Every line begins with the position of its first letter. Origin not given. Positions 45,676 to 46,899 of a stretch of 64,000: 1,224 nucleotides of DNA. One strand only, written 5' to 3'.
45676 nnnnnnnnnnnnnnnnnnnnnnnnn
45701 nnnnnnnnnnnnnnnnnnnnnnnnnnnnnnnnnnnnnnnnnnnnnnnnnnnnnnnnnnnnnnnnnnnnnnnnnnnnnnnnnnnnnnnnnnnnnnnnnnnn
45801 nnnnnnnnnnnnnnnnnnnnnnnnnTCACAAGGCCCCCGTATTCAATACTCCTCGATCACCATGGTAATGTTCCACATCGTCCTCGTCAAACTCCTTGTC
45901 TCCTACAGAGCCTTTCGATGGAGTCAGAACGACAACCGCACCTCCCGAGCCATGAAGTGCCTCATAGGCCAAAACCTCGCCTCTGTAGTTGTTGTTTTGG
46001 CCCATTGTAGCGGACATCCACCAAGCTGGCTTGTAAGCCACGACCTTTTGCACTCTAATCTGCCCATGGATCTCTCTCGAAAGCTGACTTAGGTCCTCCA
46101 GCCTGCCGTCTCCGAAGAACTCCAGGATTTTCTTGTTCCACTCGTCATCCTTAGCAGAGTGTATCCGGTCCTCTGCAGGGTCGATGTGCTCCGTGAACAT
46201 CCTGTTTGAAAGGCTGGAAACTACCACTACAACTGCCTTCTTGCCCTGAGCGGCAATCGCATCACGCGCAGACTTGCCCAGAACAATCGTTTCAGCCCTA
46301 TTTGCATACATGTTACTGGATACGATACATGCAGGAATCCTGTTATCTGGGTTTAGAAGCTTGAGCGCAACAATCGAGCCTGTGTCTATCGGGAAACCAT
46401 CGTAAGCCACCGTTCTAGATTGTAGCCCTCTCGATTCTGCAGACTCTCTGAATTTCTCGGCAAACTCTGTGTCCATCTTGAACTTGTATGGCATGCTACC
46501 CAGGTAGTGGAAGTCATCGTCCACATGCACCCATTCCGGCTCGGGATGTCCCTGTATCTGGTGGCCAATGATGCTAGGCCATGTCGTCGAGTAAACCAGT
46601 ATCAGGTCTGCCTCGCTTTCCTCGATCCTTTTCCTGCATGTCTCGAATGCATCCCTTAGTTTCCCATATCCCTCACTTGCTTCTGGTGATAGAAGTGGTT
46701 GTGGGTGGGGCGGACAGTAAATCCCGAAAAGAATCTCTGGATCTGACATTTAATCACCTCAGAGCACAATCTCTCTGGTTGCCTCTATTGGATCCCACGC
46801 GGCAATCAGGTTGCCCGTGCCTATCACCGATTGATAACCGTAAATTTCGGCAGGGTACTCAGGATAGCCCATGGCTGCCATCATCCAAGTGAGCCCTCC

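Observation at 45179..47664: LigB-type alpha/beta extradiol dioxygenase pair plus RidA deaminase: a 2-aminophenol-dioxygenase-like module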

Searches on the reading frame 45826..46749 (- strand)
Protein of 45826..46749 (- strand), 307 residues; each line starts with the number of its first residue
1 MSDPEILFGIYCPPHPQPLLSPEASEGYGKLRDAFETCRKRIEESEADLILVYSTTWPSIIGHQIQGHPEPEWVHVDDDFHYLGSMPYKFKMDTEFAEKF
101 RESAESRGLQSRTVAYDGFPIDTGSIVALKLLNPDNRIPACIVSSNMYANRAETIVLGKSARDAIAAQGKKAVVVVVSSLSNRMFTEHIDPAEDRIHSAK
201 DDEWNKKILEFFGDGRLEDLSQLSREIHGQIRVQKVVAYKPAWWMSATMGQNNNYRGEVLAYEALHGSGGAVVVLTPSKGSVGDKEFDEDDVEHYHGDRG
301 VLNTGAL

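Call 3: search_protein_families(library=pfam, proteins=[window:45826-46749:-], max_evalue=0.1)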
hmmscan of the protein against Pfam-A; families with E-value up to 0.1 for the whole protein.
window:45826-46749:- (307 aa): 1 family
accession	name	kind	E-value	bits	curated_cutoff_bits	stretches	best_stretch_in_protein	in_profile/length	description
PF02900.23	LigB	-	3.8e-17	62.7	26.3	1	11-269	3-265/269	Catalytic LigB subunit of aromatic ring-opening dioxygenase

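Call 4: search_protein_families(library=ncbifam, proteins=[window:45826-46749:-], max_evalue=0.1)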
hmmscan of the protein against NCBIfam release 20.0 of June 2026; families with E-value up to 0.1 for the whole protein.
window:45826-46749:- (307 aa): 2 families
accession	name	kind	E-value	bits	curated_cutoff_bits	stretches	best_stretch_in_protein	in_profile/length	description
TIGR02298.1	HpaD_Fe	equivalog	7.5e-16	58.4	315.95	1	33-218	36-225/284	3,4-dihydroxyphenylacetate 2,3-dioxygenase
NF052440.1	TransRegGNTRPSEAE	equivalog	0.012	14.7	400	1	159-198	53-91/333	HTH-type transcriptional regulator GntR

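Call 6: search_solved_structures(query=window:45826-46749:-, max_evalue=1, show_alignments=3)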
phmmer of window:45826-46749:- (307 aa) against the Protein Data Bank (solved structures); distinct sequences matched with E-value up to 1: 9.
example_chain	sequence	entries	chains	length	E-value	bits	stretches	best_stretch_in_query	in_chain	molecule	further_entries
3vsg_A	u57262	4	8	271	2.8e-42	148.3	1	10-273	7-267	2-amino-5-chlorophenol 1,6-dioxygenase alpha subunit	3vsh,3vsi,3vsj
7txy_A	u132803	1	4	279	1.8e-39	139.1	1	7-234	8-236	2-amino-5-chlorophenol 1,6-dioxygenase subunit alpha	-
8ihg_B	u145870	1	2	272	1.1e-38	136.5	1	10-274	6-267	2-aminophenol 1,6-dioxygenase alpha subunit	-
7txy_B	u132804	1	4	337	2.2e-27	99.4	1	17-280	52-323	2-aminophenol 1,6-dioxygenase subunit beta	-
8ihg_A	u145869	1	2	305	3.5e-27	98.7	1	17-275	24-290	2-aminophenol 1,6-dioxygenase beta subunit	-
3vsg_B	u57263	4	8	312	2.6e-24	89.3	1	17-274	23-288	2-amino-5-chlorophenol 1,6-dioxygenase beta subunit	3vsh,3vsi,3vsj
29ky_A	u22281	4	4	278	6.1e-05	25.7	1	14-159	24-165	4,5-DOPA dioxygenase extradiol 1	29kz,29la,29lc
5hee_A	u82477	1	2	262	0.00098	21.7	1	7-227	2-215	Putative uncharacterized protein, TK2203 protein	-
8iq8_A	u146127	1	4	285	0.23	13.9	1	35-185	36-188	3,4-dihydroxyphenylacetate 2,3-dioxygenase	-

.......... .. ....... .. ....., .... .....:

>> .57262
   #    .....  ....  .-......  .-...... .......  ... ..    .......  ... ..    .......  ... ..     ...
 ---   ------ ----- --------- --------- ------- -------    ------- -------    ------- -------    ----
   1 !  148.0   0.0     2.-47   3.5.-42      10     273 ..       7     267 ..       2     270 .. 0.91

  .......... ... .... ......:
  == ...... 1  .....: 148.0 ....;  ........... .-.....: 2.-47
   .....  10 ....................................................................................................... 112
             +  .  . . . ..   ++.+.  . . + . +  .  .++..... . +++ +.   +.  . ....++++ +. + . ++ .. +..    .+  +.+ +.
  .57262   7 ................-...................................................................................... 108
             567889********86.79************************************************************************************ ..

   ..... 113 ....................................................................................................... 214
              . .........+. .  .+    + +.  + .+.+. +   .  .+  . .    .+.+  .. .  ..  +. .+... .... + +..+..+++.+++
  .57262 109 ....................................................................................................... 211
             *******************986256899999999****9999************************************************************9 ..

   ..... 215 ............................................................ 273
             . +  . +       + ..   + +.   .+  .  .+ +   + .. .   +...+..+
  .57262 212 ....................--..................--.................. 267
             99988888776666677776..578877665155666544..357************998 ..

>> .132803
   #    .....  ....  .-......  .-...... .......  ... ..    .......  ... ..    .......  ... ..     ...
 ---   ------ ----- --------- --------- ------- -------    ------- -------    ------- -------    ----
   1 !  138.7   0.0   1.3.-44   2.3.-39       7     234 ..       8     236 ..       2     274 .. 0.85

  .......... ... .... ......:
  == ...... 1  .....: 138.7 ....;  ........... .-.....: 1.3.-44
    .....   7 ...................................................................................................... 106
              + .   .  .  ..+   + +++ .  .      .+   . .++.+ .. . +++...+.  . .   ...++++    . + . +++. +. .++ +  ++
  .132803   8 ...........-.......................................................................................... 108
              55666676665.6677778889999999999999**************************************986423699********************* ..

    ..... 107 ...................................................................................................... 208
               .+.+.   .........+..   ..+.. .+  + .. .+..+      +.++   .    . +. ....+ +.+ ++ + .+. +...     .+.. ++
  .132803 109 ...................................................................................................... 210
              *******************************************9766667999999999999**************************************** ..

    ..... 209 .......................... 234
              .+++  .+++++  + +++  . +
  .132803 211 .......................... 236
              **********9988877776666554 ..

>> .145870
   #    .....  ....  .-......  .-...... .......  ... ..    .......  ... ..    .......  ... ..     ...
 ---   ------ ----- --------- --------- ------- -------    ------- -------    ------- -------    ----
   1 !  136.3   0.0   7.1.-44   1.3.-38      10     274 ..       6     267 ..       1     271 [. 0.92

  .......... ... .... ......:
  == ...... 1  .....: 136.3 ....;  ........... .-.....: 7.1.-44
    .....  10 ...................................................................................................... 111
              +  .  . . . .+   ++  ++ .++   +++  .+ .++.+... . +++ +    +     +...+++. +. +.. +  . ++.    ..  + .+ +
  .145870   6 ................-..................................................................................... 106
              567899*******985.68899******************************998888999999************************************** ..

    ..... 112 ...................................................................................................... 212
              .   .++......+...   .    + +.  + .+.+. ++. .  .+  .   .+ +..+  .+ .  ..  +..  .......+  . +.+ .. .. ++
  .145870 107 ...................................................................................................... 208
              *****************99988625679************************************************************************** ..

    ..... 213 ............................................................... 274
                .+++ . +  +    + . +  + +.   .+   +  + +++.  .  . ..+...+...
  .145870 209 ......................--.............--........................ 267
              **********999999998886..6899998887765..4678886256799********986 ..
